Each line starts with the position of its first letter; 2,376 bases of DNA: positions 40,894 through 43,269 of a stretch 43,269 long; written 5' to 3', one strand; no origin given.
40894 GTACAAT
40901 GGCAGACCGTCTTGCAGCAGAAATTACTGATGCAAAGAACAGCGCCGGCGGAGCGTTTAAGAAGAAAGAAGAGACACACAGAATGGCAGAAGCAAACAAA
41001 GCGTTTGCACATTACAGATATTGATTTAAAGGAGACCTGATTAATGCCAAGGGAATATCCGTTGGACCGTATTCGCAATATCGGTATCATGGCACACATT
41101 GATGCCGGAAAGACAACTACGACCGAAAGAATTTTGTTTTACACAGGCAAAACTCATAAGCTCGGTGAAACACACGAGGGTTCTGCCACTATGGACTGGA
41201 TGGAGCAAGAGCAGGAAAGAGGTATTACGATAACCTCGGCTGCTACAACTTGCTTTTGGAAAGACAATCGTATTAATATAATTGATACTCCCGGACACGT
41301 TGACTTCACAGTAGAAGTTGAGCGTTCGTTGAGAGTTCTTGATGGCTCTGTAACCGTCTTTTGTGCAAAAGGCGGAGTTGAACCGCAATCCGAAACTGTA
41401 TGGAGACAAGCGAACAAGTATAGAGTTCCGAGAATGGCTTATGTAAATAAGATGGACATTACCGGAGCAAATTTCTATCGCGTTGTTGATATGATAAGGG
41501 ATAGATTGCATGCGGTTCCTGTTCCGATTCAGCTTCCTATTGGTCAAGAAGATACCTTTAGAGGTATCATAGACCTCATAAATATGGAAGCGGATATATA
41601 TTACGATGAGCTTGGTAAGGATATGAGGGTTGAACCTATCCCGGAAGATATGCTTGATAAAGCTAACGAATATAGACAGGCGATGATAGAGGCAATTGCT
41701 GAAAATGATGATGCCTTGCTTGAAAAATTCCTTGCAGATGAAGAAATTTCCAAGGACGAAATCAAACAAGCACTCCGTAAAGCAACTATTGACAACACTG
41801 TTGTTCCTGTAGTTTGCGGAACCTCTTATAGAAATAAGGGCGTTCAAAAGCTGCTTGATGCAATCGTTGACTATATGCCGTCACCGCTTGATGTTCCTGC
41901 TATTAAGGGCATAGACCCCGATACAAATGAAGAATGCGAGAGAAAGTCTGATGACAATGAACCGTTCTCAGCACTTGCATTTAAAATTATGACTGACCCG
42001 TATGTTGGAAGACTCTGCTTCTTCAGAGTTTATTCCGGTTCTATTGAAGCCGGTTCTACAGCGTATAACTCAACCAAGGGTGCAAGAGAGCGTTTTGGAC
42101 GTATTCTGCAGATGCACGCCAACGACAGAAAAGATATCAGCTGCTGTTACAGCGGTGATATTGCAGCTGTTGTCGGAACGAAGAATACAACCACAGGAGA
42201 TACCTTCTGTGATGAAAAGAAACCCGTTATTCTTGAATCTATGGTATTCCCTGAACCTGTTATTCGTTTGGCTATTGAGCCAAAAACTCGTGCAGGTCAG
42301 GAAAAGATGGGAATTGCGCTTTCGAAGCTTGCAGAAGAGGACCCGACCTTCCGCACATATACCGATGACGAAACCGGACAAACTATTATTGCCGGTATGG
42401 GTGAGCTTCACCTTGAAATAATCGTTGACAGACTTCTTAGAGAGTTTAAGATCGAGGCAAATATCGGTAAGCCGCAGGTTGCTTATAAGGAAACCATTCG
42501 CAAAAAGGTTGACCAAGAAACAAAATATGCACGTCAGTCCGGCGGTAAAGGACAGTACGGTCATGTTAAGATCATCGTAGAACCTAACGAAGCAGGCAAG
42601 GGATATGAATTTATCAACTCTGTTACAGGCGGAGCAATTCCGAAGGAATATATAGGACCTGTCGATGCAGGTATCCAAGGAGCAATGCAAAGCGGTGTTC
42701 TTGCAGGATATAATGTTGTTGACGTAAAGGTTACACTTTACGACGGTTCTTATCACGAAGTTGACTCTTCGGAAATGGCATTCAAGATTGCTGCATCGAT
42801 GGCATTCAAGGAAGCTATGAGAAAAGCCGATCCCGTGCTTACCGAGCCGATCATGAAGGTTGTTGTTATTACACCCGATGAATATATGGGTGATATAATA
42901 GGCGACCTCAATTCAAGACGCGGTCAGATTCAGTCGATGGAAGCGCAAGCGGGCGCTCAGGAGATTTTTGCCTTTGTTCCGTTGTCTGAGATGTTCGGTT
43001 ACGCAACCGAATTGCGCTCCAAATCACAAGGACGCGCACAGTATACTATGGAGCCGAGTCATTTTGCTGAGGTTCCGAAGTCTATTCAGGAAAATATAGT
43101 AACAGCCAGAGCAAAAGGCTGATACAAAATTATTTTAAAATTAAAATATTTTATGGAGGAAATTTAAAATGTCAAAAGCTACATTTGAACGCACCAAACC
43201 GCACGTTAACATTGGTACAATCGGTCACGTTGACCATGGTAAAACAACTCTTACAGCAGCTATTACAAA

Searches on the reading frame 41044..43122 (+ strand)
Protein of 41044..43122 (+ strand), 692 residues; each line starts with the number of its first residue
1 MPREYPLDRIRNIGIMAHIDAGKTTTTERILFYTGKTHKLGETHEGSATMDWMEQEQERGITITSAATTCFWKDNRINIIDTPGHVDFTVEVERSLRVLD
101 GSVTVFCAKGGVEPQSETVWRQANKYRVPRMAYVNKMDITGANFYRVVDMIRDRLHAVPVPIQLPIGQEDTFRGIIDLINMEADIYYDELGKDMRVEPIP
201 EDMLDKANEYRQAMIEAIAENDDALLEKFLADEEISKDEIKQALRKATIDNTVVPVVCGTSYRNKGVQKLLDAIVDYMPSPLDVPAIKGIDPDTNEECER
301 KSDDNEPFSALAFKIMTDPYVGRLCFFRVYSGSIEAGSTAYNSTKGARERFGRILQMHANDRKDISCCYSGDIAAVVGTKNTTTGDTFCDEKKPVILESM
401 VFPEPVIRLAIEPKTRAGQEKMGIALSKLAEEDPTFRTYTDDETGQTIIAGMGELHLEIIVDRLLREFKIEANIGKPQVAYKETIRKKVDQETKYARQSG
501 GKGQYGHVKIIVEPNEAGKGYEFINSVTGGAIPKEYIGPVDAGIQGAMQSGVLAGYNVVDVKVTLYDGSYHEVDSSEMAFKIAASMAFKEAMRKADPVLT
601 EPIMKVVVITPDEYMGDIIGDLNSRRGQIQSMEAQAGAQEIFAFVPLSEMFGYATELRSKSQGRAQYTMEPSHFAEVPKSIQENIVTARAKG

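Call 30: search_protein_families(library=pfam, proteins=[window:41044-43122:+], max_evalue=0.001)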
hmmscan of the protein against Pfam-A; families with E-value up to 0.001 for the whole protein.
window:41044-43122:+ (692 aa): 7 families
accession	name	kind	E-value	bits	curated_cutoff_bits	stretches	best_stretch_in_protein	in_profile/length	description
PF00009.33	GTP_EFTU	-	3.7e-65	219.5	26.5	1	9-280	2-188/188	Elongation factor Tu GTP binding domain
PF03764.24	EFG_IV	-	7.9e-50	168.1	24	1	477-595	1-120/121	Elongation factor G, domain IV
PF14492.12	EFG_III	-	2e-32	111.5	27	1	402-476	1-75/75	Elongation Factor G, domain III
PF00679.30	EFG_C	-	6.8e-29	100.2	27.9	1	599-684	2-88/89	Elongation factor G C-terminus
PF22042.2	EF-G_D2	-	4.7e-17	62.3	27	1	307-390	1-83/84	Elongation factor G domain 2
PF03144.31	GTP_EFTU_D2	-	8.3e-14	52.2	30.3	1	322-389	1-73/73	Elongation factor Tu domain 2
PF16658.11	RF3_C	-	9.2e-06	25.9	40.1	1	417-493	21-97/132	Class II release factor RF3, C-terminal domain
